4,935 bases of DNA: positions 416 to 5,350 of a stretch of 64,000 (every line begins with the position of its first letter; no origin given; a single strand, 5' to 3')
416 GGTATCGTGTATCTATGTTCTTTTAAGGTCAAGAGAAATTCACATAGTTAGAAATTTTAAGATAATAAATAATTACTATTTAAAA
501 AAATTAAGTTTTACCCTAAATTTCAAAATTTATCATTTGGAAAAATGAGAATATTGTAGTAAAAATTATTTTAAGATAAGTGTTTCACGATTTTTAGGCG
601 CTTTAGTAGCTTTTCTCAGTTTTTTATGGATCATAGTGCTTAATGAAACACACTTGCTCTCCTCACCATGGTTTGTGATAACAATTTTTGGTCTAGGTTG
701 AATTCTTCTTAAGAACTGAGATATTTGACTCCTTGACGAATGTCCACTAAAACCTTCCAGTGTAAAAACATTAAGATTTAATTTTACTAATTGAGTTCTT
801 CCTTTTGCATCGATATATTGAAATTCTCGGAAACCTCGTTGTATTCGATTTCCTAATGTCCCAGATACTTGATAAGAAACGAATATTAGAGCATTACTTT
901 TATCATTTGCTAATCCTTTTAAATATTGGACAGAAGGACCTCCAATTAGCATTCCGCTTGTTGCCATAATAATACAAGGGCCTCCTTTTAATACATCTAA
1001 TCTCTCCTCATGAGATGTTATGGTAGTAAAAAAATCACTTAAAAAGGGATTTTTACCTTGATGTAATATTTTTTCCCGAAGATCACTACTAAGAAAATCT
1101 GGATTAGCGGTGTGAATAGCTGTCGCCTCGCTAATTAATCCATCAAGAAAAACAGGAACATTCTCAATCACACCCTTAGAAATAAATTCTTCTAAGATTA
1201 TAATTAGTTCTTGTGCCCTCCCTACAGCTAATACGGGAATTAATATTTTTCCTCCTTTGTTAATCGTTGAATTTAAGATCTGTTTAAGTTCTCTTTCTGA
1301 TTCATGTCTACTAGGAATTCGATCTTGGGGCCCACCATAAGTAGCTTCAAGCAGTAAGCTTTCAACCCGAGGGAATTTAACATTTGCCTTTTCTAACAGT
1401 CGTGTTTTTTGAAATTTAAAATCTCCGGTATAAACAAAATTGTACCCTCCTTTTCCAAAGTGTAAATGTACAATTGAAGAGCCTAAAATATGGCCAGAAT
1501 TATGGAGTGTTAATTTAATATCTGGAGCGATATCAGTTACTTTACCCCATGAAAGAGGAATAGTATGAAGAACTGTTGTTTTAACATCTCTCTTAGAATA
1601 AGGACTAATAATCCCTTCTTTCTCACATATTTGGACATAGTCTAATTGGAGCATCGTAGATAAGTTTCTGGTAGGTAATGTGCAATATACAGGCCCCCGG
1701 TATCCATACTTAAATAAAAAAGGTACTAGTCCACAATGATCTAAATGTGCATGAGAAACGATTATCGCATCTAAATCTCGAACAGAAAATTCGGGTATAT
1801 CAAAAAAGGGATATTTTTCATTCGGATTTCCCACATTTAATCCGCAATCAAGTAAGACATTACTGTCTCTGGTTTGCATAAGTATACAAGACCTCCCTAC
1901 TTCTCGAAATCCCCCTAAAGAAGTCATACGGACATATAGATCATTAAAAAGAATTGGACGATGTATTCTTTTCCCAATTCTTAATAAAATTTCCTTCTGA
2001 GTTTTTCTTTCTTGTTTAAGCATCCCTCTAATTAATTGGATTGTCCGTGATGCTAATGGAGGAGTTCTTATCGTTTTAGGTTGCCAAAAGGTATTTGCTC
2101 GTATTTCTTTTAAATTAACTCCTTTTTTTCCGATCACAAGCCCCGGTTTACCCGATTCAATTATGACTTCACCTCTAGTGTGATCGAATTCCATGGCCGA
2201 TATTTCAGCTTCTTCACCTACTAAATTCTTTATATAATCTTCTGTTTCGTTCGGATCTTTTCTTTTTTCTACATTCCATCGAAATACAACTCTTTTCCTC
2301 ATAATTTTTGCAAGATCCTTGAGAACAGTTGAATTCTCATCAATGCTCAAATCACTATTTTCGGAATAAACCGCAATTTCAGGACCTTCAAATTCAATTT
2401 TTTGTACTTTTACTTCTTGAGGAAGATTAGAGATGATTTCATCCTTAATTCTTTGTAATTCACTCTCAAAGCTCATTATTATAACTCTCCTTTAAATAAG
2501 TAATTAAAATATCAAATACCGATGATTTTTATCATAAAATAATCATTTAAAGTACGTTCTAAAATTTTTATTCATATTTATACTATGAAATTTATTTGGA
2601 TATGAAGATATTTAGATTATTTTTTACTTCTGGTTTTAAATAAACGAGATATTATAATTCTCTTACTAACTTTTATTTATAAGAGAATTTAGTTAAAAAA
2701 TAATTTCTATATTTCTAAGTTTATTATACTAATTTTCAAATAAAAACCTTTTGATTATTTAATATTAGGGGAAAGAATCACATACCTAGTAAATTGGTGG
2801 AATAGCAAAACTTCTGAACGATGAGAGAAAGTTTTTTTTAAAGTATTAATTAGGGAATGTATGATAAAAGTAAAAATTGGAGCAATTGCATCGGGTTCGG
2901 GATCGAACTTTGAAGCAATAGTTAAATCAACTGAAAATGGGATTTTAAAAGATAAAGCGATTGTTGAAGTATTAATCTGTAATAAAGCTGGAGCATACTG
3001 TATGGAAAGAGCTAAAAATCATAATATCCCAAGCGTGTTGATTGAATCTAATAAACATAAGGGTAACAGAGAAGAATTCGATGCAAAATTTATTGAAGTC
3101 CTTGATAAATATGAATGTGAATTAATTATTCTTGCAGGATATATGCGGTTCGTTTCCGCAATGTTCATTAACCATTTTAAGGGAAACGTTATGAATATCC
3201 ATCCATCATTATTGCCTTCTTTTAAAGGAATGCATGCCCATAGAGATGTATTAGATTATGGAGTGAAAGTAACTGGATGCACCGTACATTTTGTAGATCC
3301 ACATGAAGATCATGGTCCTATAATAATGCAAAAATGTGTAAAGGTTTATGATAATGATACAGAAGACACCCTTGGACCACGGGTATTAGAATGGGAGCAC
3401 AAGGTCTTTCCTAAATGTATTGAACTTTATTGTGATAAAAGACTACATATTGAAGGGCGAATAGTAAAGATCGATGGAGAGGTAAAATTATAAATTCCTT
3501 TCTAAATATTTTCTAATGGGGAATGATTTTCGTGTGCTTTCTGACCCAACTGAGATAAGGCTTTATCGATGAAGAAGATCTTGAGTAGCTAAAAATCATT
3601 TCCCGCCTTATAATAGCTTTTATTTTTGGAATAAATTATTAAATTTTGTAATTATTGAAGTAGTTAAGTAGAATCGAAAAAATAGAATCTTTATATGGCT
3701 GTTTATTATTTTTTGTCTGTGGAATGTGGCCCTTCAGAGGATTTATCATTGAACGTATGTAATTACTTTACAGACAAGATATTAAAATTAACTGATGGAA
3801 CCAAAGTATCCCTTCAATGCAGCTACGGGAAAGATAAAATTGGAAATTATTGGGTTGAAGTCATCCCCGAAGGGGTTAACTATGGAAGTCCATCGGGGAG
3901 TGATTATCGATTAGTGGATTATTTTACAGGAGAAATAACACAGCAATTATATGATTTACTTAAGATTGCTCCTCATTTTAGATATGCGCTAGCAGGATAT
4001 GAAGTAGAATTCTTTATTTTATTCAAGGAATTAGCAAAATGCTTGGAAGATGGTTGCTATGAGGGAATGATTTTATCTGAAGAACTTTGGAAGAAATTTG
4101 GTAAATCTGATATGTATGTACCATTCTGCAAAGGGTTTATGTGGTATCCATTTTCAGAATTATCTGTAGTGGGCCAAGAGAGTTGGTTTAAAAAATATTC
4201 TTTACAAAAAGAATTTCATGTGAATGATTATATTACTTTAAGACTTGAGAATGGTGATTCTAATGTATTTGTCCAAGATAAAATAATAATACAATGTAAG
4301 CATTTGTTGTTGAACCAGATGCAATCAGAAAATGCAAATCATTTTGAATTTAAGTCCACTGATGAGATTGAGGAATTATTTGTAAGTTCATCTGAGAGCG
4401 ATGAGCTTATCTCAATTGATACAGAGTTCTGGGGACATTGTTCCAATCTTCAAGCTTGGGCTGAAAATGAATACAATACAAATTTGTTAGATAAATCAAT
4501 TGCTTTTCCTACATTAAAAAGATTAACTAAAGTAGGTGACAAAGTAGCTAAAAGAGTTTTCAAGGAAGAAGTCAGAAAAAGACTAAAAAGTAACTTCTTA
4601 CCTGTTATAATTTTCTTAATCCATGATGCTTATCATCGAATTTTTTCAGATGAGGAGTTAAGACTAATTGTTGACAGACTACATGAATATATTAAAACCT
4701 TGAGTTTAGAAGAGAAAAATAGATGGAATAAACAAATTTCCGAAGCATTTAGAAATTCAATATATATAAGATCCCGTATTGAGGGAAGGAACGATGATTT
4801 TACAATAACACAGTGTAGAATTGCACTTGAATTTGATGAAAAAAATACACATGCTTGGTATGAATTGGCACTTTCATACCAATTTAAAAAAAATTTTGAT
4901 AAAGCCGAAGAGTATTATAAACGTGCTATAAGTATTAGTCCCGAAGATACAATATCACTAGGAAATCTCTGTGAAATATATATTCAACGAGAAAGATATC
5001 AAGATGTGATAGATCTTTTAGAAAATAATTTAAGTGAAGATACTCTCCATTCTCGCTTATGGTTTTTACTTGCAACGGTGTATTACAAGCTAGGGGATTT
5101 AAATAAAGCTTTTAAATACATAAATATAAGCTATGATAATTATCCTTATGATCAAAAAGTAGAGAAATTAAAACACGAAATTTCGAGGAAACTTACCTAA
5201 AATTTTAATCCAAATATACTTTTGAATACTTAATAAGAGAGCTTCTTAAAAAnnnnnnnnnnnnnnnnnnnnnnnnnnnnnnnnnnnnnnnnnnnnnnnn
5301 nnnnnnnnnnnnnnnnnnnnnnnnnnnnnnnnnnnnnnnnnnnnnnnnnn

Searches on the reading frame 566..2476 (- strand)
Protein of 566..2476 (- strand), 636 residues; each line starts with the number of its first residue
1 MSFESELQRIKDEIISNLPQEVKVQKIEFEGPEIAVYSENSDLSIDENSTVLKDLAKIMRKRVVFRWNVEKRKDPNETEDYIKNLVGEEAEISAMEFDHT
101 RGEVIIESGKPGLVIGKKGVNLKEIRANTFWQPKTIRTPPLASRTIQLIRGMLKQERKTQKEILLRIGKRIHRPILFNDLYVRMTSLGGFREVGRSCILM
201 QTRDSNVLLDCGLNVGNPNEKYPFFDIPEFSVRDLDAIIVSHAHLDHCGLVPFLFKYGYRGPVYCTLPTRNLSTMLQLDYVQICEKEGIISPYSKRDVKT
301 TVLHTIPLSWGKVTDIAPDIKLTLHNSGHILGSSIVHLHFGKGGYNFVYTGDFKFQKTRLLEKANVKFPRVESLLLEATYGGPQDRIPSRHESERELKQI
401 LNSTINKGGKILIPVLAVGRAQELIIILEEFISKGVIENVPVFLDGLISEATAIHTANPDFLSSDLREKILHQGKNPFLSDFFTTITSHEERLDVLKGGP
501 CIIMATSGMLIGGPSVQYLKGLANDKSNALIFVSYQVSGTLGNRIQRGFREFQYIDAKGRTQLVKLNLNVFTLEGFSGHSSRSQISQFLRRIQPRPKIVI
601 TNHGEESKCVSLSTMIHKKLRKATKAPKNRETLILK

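Call 17: search_protein_families(library=pfam, proteins=[window:566-2476:-])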
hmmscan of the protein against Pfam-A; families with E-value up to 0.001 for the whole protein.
window:566-2476:- (636 aa): 7 families
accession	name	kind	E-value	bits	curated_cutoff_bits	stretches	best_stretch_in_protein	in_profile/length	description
PF10996.14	Beta-Casp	-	2.8e-29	102.5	27.7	1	421-545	1-120/120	Beta-Casp domain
PF17214.9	KH_TffA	-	8.8e-17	61.3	22.6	1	5-67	2-63/68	Transcription termination factor FttA, KH domain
PF16661.11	Lactamase_B_6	-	1.4e-15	57.6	27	1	200-366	2-175/193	Metallo-beta-lactamase superfamily domain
PF00753.33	Lactamase_B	-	3.3e-14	53.7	22.7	1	194-396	5-179/196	Metallo-beta-lactamase superfamily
PF07521.17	RMMBL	-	6e-14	52.2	21.6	1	564-622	2-58/63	Zn-dependent metallo-hydrolase RNA specificity domain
PF12706.13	Lactamase_B_2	-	2.3e-11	44.1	27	1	206-385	2-171/200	Beta-lactamase superfamily domain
PF07650.23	KH_2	-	4.2e-07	30.1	22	1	81-127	5-52/78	KH domain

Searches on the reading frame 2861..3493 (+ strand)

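Call 17: search_protein_families(library=pfam, proteins=[window:2861-3493:+])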
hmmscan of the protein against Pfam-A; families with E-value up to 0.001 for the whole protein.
window:2861-3493:+ (210 aa): 1 family
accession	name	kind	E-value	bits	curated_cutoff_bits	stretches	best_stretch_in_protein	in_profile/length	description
PF00551.24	Formyl_trans_N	-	2.7e-50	171.1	26.1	1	5-186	2-180/181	Formyl transferase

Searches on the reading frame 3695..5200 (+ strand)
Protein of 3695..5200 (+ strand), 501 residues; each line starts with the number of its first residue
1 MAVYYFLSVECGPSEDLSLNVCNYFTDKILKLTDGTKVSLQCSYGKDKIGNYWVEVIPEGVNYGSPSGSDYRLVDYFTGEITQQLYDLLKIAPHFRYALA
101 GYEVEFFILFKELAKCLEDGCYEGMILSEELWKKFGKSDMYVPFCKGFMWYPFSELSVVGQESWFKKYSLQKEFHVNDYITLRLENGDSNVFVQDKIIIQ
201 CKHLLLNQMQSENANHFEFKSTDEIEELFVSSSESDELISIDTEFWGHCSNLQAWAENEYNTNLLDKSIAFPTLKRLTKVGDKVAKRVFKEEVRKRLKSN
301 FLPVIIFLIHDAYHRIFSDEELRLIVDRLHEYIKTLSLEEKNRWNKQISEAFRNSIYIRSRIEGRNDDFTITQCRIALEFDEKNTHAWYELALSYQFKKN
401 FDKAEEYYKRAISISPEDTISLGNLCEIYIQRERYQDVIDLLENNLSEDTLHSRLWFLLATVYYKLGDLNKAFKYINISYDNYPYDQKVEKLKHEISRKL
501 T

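Call 17: search_protein_families(library=pfam, proteins=[window:3695-5200:+])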
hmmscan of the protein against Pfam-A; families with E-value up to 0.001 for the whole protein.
window:3695-5200:+ (501 aa): 19 families
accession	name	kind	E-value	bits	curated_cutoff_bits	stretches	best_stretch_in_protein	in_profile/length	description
PF00515.34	TPR_1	-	3e-14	52.6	27.8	1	387-418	3-34/34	Tetratricopeptide repeat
PF07719.23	TPR_2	-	2e-13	49.8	27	1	387-418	3-34/34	Tetratricopeptide repeat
PF13181.12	TPR_8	-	1e-12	47.6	25.7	1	386-418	2-34/34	Tetratricopeptide repeat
PF14559.12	TPR_19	-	8.4e-10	39.3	25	1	399-443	5-49/68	Tetratricopeptide repeat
PF13428.12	TPR_14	-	6.5e-09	36.1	23.5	0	386-425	2-41/44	Tetratricopeptide repeat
PF13431.12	TPR_17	-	1.5e-08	34.6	24.4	0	377-406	5-34/34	Tetratricopeptide repeat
PF13176.12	TPR_7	-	1.7e-08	34.4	27.9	0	387-417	1-31/36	Tetratricopeptide repeat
PF13424.12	TPR_12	-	2.6e-08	34.4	30.1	1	387-443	5-69/77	Tetratricopeptide repeat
PF13432.12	TPR_16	-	1.2e-06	29.3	32.7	0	432-486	10-64/65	Tetratricopeptide repeat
PF13174.12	TPR_6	-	5.7e-06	27.1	26.3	0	387-416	2-31/33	Tetratricopeptide repeat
PF13429.12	TPR_15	-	1.3e-05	25.2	26.2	1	383-486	144-247/280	Tetratricopeptide repeat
PF12895.13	ANAPC3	-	2.6e-05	24.9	27.2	1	399-475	3-78/82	Anaphase-promoting complex, cyclosome, subunit 3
PF23914.1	TPR_CcmH_CycH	-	0.00017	21.9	42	1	375-477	40-145/158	Cytochrome c-type biogenesis protein H TPR domain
PF13371.12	TPR_9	-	0.00021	21.7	35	0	427-494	3-70/73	Tetratricopeptide repeat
PF25068.1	ARM_TT21_4th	-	0.00026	21.7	30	0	400-479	14-99/153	Tetratricopeptide repeat protein 21 forth ARM domain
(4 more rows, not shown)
